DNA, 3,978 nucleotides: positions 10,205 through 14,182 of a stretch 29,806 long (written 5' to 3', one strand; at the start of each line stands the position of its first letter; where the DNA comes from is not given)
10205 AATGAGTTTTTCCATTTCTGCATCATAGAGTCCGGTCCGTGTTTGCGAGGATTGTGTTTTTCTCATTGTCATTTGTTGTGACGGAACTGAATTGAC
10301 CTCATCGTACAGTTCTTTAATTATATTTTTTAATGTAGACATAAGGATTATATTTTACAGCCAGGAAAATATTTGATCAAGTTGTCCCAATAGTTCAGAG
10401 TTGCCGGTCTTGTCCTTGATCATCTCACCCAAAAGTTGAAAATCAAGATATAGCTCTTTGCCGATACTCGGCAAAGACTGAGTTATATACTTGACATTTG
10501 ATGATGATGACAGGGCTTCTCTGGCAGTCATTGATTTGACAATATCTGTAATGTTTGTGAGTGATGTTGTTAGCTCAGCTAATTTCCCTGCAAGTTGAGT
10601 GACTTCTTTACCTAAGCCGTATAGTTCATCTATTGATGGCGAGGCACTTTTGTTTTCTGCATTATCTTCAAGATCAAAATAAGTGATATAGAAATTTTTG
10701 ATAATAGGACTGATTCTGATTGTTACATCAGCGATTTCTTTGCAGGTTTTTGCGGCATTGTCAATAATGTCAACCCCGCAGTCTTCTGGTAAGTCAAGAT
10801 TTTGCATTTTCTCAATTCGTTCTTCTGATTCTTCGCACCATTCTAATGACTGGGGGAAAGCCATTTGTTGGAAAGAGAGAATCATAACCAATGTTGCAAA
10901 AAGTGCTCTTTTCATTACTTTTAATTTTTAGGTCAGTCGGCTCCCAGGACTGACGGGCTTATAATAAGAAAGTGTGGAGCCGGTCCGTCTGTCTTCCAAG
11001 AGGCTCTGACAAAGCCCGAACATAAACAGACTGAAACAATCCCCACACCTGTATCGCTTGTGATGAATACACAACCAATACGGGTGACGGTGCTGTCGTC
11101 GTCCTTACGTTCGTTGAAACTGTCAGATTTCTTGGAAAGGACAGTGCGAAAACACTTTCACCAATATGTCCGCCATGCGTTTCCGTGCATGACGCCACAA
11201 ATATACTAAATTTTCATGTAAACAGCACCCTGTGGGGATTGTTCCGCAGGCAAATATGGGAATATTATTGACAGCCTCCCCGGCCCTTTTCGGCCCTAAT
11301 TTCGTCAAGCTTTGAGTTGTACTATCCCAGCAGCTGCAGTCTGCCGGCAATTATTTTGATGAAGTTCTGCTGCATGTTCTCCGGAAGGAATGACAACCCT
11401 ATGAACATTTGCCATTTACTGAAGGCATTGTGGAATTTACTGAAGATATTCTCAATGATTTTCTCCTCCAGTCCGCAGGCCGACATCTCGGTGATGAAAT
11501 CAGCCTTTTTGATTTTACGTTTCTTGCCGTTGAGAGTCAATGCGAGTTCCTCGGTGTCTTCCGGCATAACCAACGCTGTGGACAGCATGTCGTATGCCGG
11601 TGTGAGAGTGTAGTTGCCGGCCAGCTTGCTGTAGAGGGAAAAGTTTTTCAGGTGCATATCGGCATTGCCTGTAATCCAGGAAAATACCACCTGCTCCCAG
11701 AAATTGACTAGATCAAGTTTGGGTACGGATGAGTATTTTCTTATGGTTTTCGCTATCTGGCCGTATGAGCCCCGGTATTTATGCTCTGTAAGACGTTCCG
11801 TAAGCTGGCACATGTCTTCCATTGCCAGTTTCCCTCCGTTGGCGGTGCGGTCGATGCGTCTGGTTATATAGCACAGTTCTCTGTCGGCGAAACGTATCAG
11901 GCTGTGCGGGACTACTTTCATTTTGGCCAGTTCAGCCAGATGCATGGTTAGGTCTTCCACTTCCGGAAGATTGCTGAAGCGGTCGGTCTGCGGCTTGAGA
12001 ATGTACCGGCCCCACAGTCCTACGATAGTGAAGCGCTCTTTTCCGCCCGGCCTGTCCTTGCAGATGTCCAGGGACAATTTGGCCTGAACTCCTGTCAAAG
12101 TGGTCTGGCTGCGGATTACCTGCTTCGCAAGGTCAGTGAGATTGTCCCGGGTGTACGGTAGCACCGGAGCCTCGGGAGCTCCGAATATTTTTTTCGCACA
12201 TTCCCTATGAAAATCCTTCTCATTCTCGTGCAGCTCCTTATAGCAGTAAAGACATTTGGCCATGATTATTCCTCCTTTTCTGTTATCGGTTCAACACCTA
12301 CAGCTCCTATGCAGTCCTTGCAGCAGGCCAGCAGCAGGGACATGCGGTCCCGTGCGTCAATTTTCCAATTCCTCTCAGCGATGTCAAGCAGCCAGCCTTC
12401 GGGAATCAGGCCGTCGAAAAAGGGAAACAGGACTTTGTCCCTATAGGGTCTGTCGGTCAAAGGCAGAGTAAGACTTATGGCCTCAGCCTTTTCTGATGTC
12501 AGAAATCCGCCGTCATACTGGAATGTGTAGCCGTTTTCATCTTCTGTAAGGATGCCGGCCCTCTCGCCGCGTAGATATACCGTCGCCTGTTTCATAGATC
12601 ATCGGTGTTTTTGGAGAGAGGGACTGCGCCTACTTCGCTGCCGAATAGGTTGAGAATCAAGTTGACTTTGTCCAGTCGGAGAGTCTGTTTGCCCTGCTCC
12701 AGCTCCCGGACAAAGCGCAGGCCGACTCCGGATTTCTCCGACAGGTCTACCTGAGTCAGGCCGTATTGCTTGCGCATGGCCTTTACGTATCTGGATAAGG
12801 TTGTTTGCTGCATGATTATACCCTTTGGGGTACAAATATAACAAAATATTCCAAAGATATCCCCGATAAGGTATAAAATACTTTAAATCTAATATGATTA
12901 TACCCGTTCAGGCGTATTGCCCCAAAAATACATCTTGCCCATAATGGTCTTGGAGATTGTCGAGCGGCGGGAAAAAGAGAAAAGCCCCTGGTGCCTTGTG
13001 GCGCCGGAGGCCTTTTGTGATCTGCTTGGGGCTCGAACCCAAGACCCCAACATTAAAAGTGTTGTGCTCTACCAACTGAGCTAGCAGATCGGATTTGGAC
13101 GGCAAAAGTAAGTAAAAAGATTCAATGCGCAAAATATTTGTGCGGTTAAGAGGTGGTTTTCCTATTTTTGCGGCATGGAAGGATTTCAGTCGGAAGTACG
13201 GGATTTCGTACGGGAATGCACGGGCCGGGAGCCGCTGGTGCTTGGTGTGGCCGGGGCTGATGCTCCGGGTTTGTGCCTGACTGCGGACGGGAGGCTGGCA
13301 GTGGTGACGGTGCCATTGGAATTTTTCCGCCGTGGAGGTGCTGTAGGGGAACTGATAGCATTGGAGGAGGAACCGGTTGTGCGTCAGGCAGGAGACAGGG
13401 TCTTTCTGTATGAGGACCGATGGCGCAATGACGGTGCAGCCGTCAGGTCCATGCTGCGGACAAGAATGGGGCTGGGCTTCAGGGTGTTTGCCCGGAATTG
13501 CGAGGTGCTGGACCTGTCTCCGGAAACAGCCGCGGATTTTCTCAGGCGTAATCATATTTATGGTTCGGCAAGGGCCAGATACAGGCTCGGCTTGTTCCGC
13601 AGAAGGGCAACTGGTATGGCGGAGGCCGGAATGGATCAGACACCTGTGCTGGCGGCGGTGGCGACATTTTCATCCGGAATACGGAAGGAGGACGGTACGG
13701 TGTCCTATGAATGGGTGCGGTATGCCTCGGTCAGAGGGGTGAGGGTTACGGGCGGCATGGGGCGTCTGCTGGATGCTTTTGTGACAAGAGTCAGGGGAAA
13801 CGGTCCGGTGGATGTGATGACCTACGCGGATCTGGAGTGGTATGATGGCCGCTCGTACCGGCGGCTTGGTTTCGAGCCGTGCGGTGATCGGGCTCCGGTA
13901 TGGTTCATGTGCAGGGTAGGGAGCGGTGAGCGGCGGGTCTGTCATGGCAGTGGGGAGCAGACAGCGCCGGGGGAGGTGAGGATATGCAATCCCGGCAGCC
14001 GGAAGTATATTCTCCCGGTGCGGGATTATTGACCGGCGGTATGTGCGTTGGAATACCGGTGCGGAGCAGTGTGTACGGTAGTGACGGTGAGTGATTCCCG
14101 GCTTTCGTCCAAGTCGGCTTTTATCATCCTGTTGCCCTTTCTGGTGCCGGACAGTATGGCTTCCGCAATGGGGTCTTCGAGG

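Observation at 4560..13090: tRNA-Lys-adjacent accessory island built from tandem modules delimited by a 20-mer direct repeat, with no integrase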

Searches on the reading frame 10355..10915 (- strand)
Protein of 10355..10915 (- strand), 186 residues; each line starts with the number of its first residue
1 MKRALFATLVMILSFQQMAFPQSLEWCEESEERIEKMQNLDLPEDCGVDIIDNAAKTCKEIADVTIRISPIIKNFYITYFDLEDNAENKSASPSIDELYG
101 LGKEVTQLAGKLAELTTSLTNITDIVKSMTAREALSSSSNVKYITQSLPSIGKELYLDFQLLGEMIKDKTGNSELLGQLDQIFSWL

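Call 8: search_protein_families(library=pfam, proteins=[window:10355-10915:-], max_evalue=0.01)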
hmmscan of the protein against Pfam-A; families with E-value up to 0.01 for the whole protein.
window:10355-10915:- (186 aa): 1 family
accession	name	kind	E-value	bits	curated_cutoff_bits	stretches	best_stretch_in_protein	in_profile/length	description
PF00015.26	MCPsignal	-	0.0021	18.4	34.6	0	28-77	100-149/172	Methyl-accepting chemotaxis protein (MCP) signalling domain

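Call 46: search_protein_families(library=padloc, proteins=[window:10355-10915:-], max_evalue=0.01)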
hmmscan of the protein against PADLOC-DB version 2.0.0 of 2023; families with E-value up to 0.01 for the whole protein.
window:10355-10915:- (186 aa): 0 families

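Call 47: search_protein_families(library=ncbifam, proteins=[window:10355-10915:-], max_evalue=0.01)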
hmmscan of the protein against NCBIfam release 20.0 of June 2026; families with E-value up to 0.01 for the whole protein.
window:10355-10915:- (186 aa): 0 families

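Call 74: find_homologous_proteins(query=window:10355-10915:-, max_evalue=0.00001)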
Query window:10355-10915:- (186 aa): 3 proteins with E <= 0.00001 among 139 candidates.
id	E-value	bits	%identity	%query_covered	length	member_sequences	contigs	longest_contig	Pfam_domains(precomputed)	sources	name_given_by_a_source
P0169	7.8e-114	395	99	100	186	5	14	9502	-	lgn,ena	-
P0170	5.4e-73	262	65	99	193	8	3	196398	-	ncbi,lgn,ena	-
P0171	2.4e-61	224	69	81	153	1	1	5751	-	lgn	-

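Call 75: find_encoding_contigs(protein=P0169, flank=8000, max_places=6)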
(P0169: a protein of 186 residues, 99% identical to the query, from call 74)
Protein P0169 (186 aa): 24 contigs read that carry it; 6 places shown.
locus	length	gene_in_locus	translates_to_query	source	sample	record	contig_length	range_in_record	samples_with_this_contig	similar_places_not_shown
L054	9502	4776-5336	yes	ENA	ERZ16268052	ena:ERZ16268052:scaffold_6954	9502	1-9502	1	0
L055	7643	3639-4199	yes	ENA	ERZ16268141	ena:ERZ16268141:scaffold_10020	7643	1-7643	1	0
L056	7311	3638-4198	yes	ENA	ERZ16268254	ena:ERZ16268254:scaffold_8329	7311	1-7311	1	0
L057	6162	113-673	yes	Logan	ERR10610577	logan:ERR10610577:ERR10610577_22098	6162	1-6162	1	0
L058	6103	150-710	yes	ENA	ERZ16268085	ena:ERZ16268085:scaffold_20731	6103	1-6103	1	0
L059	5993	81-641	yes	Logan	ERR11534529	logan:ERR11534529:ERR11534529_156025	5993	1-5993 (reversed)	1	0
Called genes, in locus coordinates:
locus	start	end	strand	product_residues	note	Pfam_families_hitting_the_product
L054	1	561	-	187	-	?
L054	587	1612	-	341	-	PF01210:NAD_Gly3P_dh_N, PF07479:NAD_Gly3P_dh_C, PF20618:GPD_NAD_C_bact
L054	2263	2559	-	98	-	-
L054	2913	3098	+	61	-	PF01381:HTH_3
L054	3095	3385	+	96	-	PF13657:Couple_hipA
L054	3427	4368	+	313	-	PF07804:HipA_C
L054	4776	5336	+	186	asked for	-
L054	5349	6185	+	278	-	-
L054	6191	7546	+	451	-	PF13421:Band_7_1, PF01145:Band_7 (weak), PF14237:GYF_2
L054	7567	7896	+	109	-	PF14237:GYF_2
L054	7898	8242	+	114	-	-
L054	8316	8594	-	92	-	-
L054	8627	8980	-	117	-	PF06250:YhcG_C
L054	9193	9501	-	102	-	?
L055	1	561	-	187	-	?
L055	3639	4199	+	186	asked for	-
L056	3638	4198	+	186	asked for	-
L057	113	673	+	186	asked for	-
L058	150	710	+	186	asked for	-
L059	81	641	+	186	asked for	-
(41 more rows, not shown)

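Call 76: find_encoding_contigs(protein=P0170, flank=8000, max_places=3)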
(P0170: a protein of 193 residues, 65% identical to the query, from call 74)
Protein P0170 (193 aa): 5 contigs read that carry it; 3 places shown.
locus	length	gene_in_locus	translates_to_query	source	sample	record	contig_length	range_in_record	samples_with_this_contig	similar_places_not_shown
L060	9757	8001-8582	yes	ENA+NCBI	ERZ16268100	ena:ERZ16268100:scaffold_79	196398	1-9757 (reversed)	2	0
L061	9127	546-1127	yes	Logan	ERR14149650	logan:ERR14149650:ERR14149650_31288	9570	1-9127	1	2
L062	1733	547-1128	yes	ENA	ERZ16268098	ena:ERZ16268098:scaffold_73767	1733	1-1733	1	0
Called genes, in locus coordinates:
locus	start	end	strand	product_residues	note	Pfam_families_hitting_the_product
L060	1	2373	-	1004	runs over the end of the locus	PF00580:UvrD-helicase, PF13245:AAA_19 (faint), PF13361:UvrD_C, PF13538:UvrD_C_2 (faint)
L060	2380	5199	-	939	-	PF12705:PDDEXK_1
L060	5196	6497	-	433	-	PF00342:PGI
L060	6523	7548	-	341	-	PF01210:NAD_Gly3P_dh_N, PF07479:NAD_Gly3P_dh_C, PF20618:GPD_NAD_C_bact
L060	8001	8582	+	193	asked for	-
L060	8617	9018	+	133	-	-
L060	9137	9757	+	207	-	?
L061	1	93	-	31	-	?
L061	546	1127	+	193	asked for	-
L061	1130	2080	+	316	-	-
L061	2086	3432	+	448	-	PF13421:Band_7_1, PF14237:GYF_2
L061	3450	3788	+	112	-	PF14237:GYF_2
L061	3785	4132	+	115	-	-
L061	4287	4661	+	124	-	PF01470:Peptidase_C15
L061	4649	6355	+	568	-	PF00520:Ion_trans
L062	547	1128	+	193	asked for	-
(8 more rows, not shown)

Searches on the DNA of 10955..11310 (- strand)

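Call 43: search_dna_similar(query=window:10955-11310:-, collection=plasmids, mode=distant, max_rows=15)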
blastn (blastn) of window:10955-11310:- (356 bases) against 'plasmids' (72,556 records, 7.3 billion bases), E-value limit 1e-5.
No match.

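Call 44: search_dna_similar(query=window:10955-11310:-, collection=phages, mode=distant, max_rows=15)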
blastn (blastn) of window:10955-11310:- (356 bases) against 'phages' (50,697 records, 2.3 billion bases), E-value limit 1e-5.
No match.

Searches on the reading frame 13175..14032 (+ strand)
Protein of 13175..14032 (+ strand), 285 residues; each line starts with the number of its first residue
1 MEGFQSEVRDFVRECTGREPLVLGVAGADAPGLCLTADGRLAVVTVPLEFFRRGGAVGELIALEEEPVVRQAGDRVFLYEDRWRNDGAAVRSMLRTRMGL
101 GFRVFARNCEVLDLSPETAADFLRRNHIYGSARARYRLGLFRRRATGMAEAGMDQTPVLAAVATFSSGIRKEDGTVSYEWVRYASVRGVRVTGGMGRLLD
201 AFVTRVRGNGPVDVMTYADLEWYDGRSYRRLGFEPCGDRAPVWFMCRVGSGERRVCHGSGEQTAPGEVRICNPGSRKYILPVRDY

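Call 31: search_protein_families(library=pfam, proteins=[window:13175-14032:+], max_evalue=0.01)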
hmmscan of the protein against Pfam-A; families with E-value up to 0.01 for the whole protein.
window:13175-14032:+ (285 aa): 0 families

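Call 32: find_encoding_contigs(protein=window:13175-14032:+, flank=10000, max_places=10)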
Protein window:13175-14032:+ (285 aa): 2 contigs read that carry it; 2 places shown.
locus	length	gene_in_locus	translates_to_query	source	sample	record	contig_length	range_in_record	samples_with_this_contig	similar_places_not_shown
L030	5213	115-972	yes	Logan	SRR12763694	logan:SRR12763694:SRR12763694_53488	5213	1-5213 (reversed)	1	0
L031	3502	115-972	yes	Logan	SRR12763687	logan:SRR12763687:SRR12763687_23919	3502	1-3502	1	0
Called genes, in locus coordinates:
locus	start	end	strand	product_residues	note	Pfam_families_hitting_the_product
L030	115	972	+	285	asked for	-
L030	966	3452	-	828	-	PF02861:Clp_N, PF00004:AAA, PF17871:AAA_lid_9, PF00158:Sigma54_activat (weak), PF07724:AAA_2, PF07728:AAA_5, PF00004:AAA, PF10431:ClpB_D2-small, +7 more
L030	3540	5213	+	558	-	?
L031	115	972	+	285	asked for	-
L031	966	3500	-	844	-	?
